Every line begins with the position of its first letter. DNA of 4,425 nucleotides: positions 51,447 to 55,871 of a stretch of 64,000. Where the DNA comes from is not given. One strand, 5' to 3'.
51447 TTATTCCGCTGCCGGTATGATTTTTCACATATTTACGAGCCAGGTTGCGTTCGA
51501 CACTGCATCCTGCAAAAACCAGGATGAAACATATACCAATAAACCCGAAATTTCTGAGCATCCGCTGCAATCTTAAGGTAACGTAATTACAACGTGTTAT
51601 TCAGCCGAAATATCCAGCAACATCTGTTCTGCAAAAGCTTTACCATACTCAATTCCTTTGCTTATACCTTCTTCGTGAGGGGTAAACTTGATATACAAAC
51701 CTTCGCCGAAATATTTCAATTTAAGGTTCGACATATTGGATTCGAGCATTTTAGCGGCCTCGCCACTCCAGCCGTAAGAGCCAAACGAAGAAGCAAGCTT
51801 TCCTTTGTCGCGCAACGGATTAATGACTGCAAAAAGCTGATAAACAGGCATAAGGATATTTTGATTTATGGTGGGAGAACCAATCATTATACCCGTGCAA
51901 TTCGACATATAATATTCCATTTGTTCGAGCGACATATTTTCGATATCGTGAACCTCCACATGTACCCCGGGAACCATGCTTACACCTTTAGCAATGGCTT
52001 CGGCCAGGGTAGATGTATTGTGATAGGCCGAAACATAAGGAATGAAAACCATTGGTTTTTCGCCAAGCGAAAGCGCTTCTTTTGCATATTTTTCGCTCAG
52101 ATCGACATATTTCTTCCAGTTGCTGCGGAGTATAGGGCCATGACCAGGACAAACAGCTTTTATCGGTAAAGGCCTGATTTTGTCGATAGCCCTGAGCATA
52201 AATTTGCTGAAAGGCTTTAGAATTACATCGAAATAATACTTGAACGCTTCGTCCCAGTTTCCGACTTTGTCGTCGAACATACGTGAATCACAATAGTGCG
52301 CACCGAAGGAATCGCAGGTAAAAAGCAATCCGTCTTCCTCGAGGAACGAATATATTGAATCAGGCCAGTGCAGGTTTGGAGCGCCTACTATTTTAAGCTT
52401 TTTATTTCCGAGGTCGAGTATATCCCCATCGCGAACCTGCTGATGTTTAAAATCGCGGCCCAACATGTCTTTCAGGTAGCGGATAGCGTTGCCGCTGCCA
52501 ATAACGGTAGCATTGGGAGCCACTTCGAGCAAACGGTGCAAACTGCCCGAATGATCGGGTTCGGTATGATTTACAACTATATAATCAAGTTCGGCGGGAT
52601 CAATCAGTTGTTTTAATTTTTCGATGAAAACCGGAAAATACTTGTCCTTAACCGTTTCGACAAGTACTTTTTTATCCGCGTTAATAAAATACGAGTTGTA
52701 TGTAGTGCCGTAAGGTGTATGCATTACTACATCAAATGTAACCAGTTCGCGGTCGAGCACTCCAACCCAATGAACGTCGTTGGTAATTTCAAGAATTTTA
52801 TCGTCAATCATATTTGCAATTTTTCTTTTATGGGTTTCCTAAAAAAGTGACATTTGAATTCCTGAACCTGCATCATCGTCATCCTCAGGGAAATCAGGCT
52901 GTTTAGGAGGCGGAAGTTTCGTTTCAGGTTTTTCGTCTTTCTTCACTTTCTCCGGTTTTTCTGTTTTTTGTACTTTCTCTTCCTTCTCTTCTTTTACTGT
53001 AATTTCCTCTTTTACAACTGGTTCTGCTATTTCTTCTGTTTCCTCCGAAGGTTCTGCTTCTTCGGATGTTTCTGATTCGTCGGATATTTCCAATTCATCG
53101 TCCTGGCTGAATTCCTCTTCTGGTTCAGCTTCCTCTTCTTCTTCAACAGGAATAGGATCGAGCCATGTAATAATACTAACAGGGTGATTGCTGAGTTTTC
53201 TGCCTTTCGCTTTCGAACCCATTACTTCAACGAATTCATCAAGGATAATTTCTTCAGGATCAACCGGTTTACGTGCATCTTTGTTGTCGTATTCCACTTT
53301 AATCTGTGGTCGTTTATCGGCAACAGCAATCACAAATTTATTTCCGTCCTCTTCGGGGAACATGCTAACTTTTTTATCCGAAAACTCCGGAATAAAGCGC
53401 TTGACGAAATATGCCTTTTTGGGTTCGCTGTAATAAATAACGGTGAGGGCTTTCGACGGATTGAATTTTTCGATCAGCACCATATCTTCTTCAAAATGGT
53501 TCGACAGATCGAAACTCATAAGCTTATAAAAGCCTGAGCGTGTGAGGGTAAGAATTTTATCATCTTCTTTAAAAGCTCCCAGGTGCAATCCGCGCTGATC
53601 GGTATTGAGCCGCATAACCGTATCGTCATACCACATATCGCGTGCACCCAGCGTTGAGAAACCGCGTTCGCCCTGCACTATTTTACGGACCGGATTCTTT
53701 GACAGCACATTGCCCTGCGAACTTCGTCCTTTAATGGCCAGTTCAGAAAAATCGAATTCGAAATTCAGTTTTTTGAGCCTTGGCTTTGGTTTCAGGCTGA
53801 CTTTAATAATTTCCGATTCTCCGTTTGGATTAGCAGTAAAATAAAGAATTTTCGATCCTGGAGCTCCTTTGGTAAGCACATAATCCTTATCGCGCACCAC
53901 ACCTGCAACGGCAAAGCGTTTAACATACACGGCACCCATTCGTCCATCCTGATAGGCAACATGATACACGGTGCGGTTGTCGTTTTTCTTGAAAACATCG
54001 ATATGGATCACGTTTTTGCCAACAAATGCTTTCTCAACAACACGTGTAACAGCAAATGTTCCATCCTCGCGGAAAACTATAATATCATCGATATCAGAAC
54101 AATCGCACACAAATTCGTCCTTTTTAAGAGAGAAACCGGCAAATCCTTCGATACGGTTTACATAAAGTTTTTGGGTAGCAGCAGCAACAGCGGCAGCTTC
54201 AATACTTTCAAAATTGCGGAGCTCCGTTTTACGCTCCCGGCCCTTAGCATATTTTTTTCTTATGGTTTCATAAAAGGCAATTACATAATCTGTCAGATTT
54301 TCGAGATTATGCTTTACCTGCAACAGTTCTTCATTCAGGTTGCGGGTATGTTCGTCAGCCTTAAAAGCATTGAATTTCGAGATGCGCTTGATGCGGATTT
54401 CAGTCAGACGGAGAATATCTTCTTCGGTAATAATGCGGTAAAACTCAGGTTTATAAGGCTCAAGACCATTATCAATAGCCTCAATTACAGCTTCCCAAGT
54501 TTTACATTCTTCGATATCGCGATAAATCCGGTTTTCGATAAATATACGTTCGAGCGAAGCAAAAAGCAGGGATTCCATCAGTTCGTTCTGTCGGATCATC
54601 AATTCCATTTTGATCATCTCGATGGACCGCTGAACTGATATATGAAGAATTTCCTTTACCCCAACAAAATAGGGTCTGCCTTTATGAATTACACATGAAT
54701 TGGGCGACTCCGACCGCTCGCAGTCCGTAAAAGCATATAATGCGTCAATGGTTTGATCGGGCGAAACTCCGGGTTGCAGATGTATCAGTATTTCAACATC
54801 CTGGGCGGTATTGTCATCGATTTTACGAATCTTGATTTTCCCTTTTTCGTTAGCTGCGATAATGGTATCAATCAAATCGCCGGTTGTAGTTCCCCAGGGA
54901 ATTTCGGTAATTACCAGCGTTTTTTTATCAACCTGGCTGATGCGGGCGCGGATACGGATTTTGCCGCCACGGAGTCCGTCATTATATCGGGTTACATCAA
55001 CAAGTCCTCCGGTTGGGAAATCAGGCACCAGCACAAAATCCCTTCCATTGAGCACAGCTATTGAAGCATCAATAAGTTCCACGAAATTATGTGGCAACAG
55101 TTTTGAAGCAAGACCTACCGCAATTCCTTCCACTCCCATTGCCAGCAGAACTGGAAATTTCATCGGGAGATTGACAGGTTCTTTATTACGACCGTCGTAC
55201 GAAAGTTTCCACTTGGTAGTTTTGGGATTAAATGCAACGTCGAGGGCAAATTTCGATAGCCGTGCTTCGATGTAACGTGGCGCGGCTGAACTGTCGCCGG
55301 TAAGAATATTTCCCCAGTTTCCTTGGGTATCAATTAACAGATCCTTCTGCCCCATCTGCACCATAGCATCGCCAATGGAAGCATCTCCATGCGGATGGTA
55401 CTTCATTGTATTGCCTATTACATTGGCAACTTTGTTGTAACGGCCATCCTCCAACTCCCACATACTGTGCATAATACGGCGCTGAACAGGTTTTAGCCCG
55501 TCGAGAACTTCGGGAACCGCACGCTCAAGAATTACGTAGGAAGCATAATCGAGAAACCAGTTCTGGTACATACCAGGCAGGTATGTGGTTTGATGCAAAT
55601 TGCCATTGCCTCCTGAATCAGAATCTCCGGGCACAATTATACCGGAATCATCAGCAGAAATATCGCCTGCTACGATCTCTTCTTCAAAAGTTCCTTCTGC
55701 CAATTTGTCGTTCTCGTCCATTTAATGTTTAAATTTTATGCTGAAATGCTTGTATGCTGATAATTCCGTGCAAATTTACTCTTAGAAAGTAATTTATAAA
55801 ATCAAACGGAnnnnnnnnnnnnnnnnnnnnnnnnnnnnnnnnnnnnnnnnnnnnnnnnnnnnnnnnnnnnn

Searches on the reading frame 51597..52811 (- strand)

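Call 36: search_protein_families(library=pfam, proteins=[window:51597-52811:-], max_evalue=0.0001)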
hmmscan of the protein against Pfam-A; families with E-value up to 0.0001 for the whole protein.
window:51597-52811:- (404 aa): 3 families
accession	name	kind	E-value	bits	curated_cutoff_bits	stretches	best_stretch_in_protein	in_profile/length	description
PF19583.5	ODP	-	4e-21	76.2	27.2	1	39-225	4-194/194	ODP family beta lactamase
PF00258.30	Flavodoxin_1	-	2e-12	47.9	25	1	259-388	3-141/143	Flavodoxin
PF00753.33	Lactamase_B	-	1.5e-11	45.1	22.7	1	38-224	6-196/196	Metallo-beta-lactamase superfamily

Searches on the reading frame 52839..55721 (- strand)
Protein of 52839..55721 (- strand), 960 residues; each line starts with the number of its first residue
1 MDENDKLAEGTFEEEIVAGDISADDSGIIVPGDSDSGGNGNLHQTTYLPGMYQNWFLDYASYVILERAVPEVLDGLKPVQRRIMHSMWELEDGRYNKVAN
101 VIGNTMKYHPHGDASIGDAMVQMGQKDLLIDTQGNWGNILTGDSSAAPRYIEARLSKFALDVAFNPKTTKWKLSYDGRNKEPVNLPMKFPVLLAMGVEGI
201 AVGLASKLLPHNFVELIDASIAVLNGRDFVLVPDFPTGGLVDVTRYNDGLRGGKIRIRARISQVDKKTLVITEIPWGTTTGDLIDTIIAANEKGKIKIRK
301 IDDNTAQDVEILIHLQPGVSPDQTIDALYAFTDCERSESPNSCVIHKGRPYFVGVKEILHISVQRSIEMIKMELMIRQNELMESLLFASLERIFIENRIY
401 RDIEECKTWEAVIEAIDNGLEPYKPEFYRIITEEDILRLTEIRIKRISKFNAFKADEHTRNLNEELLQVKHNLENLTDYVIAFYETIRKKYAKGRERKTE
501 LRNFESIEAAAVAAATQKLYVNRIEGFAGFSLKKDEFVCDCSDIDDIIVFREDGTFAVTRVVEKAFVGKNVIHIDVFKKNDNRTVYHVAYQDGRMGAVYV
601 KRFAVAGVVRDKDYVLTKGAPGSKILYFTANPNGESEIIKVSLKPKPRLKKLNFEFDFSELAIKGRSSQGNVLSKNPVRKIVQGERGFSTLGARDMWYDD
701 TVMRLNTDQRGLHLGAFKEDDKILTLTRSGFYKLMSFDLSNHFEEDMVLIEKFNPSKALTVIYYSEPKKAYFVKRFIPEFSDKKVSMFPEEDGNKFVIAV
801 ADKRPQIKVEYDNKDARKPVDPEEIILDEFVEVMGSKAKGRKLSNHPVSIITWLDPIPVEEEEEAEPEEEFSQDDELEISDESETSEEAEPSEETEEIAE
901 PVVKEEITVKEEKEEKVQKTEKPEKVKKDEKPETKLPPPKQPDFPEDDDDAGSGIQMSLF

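Call 36: search_protein_families(library=pfam, proteins=[window:52839-55721:-], max_evalue=0.0001)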
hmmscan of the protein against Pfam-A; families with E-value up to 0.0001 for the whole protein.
window:52839-55721:- (960 aa): 1 family
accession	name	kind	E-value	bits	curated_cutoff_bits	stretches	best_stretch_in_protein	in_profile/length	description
PF00521.26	DNA_topoisoIV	-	4.4e-104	349.2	31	1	67-479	1-426/432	DNA gyrase/topoisomerase IV, subunit A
